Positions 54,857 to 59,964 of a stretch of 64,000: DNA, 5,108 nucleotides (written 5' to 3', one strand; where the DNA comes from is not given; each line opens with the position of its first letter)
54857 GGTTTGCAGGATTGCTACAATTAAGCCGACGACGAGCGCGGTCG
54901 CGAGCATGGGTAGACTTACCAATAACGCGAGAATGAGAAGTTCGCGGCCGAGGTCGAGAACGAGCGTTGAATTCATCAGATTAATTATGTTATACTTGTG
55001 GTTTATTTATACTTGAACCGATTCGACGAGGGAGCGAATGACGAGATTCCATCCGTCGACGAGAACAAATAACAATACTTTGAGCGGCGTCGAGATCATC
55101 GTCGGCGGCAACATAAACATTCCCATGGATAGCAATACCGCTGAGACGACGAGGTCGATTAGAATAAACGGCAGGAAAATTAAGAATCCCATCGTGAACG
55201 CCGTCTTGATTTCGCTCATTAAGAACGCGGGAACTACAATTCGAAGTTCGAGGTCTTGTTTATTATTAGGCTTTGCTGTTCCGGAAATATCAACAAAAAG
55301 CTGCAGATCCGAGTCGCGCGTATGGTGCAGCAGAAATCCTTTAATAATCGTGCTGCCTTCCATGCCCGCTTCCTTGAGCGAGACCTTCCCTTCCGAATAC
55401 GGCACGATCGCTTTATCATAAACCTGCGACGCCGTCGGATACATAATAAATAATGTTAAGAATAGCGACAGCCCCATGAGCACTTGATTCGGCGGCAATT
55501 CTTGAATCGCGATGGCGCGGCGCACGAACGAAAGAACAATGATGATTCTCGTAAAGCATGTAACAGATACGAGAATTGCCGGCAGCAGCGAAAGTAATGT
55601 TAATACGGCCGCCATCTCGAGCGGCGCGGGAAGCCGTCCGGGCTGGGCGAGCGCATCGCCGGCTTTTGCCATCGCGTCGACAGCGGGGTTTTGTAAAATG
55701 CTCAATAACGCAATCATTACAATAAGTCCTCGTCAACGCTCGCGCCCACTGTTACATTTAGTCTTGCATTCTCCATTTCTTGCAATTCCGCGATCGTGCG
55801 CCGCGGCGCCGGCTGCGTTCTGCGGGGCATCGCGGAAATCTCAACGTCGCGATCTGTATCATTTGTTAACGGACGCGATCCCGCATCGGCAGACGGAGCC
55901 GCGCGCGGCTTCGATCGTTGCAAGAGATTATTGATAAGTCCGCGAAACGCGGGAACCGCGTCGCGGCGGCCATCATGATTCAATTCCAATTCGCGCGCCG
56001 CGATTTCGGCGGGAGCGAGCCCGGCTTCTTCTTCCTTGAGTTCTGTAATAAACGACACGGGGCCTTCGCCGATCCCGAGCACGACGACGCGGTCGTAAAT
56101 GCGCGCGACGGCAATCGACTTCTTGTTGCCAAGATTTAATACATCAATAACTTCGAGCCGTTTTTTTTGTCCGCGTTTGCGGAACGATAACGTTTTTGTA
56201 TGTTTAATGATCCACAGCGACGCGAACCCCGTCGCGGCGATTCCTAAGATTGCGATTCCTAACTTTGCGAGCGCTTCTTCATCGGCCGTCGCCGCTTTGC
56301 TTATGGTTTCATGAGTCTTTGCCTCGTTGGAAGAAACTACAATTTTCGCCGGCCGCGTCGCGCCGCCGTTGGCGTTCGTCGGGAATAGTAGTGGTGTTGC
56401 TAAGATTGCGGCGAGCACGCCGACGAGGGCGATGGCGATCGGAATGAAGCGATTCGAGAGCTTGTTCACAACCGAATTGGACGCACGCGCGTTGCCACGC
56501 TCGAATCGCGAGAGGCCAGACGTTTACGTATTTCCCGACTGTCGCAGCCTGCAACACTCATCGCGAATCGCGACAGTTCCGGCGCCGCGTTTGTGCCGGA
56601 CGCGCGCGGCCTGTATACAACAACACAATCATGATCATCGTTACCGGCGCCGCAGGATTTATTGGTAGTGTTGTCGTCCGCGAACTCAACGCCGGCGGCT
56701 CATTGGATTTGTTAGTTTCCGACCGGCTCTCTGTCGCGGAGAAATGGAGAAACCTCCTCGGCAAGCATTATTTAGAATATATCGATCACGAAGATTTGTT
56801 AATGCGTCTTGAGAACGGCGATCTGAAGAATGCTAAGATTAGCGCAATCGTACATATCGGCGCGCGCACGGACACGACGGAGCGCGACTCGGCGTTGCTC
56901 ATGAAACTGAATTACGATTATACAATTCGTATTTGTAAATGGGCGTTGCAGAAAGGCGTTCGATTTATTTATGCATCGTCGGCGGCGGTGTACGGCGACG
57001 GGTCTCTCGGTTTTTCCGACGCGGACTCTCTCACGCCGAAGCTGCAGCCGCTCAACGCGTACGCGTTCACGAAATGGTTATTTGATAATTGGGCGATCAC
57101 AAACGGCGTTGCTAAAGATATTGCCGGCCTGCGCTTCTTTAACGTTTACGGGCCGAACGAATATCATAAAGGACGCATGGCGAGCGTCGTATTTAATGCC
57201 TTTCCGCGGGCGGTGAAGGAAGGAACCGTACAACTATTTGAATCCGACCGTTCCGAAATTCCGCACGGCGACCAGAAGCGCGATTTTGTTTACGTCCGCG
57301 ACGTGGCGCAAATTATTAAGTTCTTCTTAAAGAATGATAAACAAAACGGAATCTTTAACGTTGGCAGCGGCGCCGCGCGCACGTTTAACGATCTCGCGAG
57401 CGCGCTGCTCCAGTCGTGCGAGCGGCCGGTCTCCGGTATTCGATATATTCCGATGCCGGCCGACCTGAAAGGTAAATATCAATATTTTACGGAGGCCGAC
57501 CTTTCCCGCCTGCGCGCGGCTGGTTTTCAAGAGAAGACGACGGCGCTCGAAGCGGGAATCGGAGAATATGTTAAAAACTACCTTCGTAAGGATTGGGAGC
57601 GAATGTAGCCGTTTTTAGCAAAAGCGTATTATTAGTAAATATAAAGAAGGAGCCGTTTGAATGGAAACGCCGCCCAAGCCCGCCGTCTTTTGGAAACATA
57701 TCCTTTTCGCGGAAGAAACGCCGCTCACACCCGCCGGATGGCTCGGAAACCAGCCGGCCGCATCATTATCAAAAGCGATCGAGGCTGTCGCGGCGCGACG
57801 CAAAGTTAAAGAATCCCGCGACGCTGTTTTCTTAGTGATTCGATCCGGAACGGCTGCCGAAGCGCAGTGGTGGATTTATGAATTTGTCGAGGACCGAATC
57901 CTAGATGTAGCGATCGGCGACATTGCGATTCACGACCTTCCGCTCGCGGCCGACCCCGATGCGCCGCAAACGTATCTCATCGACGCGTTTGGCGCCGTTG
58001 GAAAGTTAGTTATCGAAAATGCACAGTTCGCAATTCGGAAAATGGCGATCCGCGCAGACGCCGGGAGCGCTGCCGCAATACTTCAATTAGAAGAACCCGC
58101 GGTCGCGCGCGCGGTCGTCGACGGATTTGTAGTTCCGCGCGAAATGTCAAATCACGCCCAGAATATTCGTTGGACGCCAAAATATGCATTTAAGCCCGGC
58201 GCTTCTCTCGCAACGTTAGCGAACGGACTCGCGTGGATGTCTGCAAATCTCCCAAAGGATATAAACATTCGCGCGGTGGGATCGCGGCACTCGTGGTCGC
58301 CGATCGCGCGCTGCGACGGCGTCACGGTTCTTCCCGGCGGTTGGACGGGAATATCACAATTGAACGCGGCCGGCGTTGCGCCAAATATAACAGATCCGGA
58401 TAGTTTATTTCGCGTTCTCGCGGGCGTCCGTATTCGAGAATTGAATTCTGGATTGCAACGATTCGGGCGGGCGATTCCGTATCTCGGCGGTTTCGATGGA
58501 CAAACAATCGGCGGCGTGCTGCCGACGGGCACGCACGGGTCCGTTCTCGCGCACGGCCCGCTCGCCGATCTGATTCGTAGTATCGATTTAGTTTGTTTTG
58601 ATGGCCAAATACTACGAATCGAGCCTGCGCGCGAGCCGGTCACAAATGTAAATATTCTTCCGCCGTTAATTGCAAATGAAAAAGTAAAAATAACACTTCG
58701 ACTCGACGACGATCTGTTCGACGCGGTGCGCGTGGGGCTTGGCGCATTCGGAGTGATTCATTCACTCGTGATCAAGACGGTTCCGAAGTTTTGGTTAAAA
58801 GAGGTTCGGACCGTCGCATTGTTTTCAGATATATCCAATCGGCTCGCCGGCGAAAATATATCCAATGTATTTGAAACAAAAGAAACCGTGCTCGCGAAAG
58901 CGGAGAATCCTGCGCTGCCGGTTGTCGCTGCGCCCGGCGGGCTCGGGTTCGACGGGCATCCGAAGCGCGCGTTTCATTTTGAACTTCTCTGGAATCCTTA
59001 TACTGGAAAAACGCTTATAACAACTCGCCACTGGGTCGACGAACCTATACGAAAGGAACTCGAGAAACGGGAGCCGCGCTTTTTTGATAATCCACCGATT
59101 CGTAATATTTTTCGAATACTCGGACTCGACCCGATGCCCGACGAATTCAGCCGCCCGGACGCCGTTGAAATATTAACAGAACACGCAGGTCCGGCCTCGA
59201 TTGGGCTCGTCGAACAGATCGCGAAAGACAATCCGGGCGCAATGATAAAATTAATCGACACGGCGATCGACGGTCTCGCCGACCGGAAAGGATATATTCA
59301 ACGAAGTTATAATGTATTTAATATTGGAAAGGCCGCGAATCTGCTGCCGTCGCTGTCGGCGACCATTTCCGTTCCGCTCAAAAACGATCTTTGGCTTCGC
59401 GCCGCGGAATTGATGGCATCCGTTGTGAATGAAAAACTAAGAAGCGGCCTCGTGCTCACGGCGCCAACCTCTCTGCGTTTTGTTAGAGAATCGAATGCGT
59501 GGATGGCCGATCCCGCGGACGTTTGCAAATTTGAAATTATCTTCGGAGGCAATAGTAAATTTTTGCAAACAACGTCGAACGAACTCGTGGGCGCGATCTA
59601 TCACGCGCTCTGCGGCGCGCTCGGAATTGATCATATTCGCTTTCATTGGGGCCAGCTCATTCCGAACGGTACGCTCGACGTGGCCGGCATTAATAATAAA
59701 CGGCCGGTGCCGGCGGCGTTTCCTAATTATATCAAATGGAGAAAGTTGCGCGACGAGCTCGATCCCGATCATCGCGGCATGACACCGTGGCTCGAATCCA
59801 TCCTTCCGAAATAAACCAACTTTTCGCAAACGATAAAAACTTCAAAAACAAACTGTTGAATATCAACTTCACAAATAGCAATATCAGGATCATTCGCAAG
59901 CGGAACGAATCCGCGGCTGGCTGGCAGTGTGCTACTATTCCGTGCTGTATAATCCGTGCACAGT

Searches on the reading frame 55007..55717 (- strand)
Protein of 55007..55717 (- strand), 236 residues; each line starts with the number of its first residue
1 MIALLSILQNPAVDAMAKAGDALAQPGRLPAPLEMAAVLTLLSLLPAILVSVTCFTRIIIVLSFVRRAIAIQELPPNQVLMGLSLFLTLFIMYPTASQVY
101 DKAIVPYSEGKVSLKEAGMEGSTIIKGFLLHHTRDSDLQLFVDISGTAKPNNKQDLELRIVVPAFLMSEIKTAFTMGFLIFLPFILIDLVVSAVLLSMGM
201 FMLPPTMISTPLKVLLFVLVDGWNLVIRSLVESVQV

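Call 65: search_protein_families(library=pfam, proteins=[window:55007-55717:-], max_evalue=0.00001)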
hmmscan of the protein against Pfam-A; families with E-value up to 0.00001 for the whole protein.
window:55007-55717:- (236 aa): 1 family
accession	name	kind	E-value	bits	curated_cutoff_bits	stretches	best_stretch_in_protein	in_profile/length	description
PF00813.25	FliP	-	1.8e-75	253.6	26.9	1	38-230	1-191/191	FliP family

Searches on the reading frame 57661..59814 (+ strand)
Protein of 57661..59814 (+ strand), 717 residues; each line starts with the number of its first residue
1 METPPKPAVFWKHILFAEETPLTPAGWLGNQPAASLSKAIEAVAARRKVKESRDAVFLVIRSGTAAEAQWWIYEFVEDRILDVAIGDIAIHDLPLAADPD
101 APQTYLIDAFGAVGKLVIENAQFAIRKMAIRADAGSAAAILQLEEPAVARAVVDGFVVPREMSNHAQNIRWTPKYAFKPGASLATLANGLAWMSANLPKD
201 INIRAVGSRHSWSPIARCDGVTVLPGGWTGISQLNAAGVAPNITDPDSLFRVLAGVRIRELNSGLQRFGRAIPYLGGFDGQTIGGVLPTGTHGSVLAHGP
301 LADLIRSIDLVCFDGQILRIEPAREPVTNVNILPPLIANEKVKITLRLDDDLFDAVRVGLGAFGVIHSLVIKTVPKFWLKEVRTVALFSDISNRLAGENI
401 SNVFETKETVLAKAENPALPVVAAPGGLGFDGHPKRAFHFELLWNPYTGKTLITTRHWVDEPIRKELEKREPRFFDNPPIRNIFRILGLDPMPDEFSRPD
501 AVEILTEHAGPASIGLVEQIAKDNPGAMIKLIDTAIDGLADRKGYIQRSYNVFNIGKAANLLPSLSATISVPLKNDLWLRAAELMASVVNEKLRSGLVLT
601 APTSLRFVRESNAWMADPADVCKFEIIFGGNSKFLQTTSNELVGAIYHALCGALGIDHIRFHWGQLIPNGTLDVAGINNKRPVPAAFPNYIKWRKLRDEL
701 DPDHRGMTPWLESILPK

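Call 97: search_protein_families(library=pfam, proteins=[window:57661-59814:+], max_evalue=0.00001)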
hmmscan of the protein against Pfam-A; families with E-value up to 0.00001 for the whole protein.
window:57661-59814:+ (717 aa): 1 family
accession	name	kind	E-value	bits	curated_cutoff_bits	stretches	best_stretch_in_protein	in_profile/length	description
PF01565.28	FAD_binding_4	-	3.2e-11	43.5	26.4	1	199-320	23-138/139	FAD binding domain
